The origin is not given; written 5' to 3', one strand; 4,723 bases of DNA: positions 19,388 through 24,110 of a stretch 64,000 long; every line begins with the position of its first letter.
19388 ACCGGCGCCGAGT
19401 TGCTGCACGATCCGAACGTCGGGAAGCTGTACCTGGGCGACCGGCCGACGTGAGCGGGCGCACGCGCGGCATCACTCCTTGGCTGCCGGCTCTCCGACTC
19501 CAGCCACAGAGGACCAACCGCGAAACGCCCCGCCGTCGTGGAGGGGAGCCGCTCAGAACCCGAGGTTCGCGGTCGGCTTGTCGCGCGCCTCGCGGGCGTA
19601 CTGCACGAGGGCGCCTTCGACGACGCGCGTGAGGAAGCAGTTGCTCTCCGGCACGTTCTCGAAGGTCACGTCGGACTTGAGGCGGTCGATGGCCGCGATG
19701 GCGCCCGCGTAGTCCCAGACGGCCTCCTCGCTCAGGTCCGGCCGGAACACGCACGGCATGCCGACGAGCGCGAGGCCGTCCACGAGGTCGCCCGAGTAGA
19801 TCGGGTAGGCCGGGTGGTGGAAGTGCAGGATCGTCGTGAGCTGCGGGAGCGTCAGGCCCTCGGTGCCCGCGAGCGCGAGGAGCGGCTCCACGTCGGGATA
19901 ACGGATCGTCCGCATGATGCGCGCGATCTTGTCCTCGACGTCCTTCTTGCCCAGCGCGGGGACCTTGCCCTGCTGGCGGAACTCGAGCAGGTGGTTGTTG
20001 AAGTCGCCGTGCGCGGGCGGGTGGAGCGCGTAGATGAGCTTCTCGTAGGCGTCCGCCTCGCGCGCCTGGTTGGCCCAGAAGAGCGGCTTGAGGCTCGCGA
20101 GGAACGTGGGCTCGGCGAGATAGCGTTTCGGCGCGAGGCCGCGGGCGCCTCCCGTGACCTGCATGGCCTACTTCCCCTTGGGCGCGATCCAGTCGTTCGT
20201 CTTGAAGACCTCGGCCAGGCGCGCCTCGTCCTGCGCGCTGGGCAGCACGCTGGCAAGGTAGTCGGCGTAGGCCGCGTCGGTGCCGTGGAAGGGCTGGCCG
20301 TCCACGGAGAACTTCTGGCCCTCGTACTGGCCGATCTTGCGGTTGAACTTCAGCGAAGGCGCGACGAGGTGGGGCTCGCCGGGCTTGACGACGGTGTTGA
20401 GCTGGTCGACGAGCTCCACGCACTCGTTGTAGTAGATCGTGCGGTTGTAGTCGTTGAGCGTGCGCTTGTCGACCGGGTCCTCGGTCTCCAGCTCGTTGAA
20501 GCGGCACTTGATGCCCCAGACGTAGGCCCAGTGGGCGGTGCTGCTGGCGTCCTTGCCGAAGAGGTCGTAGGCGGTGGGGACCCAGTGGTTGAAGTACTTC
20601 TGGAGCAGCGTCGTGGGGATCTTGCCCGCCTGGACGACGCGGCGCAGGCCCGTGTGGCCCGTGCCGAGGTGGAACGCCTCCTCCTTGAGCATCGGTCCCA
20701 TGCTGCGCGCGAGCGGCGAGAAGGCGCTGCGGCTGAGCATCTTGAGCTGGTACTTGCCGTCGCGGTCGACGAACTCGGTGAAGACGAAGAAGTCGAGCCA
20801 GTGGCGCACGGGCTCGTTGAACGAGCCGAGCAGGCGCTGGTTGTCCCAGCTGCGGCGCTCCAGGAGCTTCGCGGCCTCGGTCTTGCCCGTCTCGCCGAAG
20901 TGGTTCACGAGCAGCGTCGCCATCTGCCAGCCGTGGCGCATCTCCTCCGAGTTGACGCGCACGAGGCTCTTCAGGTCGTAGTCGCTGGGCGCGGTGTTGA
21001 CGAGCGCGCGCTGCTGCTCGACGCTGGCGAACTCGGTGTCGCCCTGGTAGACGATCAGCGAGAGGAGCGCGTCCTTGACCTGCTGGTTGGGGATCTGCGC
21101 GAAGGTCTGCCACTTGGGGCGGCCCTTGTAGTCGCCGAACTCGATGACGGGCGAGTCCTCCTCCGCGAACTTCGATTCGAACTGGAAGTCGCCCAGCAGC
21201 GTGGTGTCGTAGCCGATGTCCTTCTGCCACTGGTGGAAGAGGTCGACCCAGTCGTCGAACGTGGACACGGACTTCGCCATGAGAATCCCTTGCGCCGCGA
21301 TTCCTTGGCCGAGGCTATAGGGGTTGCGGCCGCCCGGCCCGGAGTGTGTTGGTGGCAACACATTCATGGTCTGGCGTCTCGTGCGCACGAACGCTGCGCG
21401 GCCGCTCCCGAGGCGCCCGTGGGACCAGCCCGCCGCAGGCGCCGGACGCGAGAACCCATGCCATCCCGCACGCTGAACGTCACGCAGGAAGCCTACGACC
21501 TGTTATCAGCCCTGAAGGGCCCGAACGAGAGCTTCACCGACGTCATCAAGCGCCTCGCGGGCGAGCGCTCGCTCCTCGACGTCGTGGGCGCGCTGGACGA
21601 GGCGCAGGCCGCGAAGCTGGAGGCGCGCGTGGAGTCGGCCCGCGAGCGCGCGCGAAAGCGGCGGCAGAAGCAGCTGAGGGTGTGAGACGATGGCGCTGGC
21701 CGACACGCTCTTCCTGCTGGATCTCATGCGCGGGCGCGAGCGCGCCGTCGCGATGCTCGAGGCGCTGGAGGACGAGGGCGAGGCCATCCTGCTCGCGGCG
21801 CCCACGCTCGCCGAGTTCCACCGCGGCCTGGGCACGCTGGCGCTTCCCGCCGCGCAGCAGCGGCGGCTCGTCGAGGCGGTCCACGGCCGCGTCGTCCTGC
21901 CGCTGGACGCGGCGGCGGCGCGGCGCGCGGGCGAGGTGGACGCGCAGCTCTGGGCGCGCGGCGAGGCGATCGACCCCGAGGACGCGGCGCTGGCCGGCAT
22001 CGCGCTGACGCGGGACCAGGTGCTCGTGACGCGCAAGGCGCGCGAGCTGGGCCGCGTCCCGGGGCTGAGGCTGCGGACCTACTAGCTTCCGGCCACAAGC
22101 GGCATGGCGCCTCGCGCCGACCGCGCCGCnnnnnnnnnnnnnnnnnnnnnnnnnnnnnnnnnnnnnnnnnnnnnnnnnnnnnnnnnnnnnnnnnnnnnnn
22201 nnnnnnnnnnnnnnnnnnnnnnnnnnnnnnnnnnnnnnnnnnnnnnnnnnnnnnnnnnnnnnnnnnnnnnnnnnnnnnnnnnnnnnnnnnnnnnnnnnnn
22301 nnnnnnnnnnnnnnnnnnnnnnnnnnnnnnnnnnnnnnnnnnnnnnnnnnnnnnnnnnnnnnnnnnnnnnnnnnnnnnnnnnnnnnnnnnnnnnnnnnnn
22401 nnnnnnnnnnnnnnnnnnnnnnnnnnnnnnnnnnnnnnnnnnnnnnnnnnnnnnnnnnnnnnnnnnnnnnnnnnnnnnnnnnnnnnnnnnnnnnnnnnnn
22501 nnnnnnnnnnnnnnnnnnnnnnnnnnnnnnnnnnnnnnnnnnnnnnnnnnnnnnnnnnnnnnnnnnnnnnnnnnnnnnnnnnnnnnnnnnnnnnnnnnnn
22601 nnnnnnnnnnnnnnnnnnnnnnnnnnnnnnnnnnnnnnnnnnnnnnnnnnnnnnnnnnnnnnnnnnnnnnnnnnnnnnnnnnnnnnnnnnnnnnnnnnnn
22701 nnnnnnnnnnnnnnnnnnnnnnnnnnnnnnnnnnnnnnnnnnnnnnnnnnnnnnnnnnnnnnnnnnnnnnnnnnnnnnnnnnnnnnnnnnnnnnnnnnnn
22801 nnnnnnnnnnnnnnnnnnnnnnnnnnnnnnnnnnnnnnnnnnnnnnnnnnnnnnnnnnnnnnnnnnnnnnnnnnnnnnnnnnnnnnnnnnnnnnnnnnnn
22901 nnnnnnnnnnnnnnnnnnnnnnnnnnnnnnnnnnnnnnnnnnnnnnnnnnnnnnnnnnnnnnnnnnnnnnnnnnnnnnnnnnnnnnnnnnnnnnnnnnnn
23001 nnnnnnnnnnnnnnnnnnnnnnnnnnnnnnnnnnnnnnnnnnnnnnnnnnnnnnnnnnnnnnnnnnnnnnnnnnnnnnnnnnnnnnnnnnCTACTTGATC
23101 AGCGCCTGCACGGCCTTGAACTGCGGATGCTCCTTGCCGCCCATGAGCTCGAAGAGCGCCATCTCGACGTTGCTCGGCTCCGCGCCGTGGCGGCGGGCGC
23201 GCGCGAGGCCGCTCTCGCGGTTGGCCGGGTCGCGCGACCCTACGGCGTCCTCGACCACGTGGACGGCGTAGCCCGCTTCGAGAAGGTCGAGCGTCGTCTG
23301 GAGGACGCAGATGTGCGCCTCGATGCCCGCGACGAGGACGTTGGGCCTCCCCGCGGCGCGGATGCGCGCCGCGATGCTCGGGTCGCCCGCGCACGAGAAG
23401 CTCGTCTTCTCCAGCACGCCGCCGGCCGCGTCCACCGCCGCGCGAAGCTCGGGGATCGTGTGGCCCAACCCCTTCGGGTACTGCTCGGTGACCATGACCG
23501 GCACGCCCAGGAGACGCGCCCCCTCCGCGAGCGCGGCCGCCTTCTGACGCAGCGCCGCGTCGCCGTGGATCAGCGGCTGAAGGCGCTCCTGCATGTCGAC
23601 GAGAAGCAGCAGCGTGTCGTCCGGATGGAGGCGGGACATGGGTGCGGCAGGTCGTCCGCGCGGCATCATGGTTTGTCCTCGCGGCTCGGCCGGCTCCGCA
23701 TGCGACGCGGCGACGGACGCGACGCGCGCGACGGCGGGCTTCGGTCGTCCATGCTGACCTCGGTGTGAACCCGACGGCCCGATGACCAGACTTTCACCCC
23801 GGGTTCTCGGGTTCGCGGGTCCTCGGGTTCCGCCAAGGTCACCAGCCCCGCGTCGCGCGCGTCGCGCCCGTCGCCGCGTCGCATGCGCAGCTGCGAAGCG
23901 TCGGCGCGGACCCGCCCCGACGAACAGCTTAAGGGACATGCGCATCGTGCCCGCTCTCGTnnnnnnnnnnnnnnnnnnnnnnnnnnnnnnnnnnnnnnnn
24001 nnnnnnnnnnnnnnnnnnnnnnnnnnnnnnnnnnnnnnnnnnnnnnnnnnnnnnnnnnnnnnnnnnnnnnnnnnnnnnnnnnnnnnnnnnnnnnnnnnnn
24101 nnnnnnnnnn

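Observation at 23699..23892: MITE-like element with ~33-bp terminal inverted repeats between isochorismatase and speA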

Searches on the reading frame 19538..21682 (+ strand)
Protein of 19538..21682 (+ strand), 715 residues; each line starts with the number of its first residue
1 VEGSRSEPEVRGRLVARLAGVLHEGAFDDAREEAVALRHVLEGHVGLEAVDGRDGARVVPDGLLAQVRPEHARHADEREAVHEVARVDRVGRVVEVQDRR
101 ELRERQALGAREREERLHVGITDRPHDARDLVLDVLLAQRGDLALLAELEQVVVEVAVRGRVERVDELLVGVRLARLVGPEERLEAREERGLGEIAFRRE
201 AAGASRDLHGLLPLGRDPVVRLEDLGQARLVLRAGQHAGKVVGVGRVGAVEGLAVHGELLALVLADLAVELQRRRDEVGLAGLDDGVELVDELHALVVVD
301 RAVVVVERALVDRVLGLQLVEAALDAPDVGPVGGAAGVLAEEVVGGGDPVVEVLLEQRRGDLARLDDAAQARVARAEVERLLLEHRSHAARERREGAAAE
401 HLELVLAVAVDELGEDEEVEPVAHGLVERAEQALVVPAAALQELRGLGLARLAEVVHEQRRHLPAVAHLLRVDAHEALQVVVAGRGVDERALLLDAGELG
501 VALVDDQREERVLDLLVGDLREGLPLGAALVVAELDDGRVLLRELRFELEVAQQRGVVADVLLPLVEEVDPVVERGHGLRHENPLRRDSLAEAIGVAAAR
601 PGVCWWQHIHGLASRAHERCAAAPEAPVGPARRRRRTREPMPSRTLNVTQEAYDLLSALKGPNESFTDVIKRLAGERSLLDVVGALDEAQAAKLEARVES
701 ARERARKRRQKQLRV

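Call 16: search_protein_families(library=pfam, proteins=[window:19538-21682:+])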
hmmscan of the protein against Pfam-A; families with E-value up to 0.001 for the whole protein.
window:19538-21682:+ (715 aa): 1 family
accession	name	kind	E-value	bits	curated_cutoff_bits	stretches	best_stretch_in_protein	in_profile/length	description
PF02697.20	VAPB_antitox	-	8.6e-12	46.1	27.9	1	645-706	2-69/69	Putative antitoxin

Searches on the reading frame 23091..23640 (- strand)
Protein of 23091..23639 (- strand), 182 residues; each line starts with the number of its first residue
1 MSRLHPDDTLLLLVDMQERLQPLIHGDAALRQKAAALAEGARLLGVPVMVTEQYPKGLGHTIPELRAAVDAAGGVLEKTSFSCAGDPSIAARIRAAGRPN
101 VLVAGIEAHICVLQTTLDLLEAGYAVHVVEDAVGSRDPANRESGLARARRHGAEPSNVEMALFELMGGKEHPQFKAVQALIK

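Call 15: search_protein_families(library=pfam, proteins=[window:23091-23640:-])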
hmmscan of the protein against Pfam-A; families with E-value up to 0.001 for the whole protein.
window:23091-23640:- (183 aa): 0 families

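Call 16: search_protein_families(library=pfam, proteins=[window:23094-23639:-])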
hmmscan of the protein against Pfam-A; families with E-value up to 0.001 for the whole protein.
window:23094-23639:- (182 aa): 1 family
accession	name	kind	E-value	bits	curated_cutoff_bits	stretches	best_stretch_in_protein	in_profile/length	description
PF00857.26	Isochorismatase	-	6.8e-30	104.9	27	1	9-159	1-174/175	Isochorismatase domain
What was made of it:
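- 23091..23639 (-): Isochorismatase-family gene, left neighbour of A (divergent). Pfam PF00857, E = 7e-30 (call 16).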

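Call 92: find_encoding_contigs(protein=window:23091-23639:-, flank=3000, max_places=10)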
Protein window:23091-23639:- (182 aa): 2 contigs read that carry it; 1 place shown.
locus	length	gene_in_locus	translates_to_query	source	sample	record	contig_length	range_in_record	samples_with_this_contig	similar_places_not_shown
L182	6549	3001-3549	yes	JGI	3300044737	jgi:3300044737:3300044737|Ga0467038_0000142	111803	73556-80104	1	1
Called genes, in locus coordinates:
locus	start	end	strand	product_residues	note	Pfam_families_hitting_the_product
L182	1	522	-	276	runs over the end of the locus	PF02636:Methyltransf_28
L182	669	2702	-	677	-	PF02784:Orn_Arg_deC_N, PF17810:Arg_decarb_HB, PF17944:Arg_decarbox_C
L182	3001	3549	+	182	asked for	PF00857:Isochorismatase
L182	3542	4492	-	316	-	PF03631:Virul_fac_BrkB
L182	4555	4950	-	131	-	PF01850:PIN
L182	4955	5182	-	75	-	PF02697:VAPB_antitox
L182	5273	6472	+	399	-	PF05138:PaaA_PaaC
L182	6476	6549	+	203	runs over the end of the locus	-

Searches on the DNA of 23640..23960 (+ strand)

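Call 86: search_rna_families(source=window, start=23640, end=23960, threshold=evalue, max_evalue=1)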
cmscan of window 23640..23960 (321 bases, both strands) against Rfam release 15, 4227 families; matches with E-value up to 1: 3.
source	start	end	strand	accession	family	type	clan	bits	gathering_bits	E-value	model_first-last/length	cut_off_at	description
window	23697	23887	-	RF04104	MIR918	Gene; miRNA;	-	40.3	268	7.3e-06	1-265/265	no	MIR918 microRNA precursor family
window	23697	23887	+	RF04104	MIR918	Gene; miRNA;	-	38.7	268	1.6e-05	1-265/265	no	MIR918 microRNA precursor family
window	23751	23846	+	RF03675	mir-1001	Gene; miRNA;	-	18.8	100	0.43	1-90/90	no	mir-1001 microRNA precursor family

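Call 96: search_dna_similar(query=window:23693-23891:+, collection=plasmids, mode=distant, max_evalue=0.001, max_rows=10)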
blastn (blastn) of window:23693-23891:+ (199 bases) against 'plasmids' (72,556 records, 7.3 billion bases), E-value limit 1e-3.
No match.
